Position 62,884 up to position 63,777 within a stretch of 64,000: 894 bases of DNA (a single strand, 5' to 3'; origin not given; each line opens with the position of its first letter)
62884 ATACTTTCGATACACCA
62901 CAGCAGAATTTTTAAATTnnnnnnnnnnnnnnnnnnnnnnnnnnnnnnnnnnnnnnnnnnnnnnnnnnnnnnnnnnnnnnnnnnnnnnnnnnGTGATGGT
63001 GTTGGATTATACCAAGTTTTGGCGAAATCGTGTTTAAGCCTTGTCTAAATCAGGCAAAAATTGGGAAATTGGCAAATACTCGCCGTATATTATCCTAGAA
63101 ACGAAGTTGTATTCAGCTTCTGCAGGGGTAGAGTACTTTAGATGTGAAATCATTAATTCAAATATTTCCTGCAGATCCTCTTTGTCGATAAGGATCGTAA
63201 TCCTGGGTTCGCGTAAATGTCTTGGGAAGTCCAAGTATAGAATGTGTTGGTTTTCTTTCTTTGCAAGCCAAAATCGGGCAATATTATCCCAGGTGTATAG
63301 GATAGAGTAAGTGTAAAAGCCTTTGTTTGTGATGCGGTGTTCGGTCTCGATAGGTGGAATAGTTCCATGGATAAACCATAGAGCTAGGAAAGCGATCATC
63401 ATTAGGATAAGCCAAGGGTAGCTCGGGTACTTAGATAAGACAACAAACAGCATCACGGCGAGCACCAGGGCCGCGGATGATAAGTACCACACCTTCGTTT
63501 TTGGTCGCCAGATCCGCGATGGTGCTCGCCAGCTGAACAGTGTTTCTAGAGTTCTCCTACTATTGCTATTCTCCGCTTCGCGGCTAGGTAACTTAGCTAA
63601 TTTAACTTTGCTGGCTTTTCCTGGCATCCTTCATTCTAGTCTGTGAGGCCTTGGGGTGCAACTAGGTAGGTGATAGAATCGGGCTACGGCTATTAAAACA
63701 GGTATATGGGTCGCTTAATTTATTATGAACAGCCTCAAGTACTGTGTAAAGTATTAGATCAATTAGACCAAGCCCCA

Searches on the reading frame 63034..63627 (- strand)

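Call 99: search_protein_families(library=pfam, proteins=[window:63034-63627:-], max_evalue=0.001)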
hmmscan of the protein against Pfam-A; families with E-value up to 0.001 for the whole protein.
window:63034-63627:- (197 aa): 1 family
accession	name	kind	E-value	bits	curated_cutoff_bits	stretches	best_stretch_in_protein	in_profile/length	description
PF18923.6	DUF5673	-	0.00019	21.8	26.7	1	98-158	4-60/66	Domain of unknown function (DUF5673)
